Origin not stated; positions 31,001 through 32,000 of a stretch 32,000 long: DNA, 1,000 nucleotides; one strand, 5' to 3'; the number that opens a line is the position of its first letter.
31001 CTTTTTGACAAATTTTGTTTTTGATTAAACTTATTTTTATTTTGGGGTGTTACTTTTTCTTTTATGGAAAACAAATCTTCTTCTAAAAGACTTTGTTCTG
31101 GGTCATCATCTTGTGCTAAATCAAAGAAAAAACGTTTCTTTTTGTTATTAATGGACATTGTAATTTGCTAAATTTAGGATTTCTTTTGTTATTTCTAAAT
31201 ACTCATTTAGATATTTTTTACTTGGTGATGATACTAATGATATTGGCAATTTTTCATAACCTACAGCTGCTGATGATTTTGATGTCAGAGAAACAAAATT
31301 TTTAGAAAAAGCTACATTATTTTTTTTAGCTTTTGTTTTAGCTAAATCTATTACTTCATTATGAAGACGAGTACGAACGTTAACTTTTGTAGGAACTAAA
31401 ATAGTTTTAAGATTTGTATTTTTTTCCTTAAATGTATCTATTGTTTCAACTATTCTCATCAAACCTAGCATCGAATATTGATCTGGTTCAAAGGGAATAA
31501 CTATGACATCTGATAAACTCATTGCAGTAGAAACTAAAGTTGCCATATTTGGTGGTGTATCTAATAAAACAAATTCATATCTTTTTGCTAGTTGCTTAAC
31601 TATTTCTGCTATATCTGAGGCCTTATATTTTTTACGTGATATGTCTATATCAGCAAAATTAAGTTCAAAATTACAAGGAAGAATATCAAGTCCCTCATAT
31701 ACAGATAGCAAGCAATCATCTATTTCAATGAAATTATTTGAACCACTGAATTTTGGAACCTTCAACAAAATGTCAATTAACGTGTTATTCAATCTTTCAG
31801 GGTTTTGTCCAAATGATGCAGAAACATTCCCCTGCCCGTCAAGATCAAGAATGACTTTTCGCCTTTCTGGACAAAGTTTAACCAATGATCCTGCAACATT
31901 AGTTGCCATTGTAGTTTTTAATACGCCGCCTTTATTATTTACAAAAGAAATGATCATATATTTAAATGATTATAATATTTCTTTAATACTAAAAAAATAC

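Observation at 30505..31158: Candidate missing partner of the orphan ParA: a 217-aa protein with an RHH-like C-terminus hidden by TGA codons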

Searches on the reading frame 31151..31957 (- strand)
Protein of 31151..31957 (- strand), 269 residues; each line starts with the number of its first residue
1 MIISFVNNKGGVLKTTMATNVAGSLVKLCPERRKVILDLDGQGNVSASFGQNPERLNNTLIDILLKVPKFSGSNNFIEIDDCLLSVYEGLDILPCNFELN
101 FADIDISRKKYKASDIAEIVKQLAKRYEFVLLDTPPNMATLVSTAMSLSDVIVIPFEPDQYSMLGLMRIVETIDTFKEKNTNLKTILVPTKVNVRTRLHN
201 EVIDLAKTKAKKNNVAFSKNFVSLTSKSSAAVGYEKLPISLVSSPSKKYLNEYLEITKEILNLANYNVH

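Call 58: search_solved_structures(query=window:31151-31957:-, max_evalue=0.00001, show_alignments=2)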
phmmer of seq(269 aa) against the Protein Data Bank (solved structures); distinct sequences matched with E-value up to 0.00001: 11.
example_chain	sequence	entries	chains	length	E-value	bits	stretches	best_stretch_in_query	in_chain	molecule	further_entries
8ray_B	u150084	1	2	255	1.7e-20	76.7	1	2-212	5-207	ParA family protein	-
4pfs_A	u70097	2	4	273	1.1e-14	57.6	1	2-202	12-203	Cobyrinic Acid a,c-diamide synthase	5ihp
5if9_A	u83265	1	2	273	1.1e-14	57.6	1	2-202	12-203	Cobyrinic Acid a,c-diamide synthase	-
7dut_A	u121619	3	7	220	8.1e-14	54.8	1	1-169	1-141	SOJ protein (Soj)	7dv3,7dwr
6iub_A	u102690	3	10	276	1.1e-13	54.4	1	2-185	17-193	SpoOJ regulator (Soj)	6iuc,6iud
1wcv_1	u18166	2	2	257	7.2e-13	51.7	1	3-198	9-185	SEGREGATION PROTEIN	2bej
8jmj_A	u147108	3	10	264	1.1e-12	51.1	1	2-185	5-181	SpoOJ regulator (Soj)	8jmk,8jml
2bek_A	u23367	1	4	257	9.5e-12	48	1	3-198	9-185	SEGREGATION PROTEIN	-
3k9g_A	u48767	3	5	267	7.6e-11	45.1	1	2-211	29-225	PF-32 protein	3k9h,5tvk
4v03_A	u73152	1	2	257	9.5e-07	31.7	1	3-241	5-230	SITE-DETERMINING PROTEIN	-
4v02_A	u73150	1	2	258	3.5e-06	29.8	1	3-241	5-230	SITE-DETERMINING PROTEIN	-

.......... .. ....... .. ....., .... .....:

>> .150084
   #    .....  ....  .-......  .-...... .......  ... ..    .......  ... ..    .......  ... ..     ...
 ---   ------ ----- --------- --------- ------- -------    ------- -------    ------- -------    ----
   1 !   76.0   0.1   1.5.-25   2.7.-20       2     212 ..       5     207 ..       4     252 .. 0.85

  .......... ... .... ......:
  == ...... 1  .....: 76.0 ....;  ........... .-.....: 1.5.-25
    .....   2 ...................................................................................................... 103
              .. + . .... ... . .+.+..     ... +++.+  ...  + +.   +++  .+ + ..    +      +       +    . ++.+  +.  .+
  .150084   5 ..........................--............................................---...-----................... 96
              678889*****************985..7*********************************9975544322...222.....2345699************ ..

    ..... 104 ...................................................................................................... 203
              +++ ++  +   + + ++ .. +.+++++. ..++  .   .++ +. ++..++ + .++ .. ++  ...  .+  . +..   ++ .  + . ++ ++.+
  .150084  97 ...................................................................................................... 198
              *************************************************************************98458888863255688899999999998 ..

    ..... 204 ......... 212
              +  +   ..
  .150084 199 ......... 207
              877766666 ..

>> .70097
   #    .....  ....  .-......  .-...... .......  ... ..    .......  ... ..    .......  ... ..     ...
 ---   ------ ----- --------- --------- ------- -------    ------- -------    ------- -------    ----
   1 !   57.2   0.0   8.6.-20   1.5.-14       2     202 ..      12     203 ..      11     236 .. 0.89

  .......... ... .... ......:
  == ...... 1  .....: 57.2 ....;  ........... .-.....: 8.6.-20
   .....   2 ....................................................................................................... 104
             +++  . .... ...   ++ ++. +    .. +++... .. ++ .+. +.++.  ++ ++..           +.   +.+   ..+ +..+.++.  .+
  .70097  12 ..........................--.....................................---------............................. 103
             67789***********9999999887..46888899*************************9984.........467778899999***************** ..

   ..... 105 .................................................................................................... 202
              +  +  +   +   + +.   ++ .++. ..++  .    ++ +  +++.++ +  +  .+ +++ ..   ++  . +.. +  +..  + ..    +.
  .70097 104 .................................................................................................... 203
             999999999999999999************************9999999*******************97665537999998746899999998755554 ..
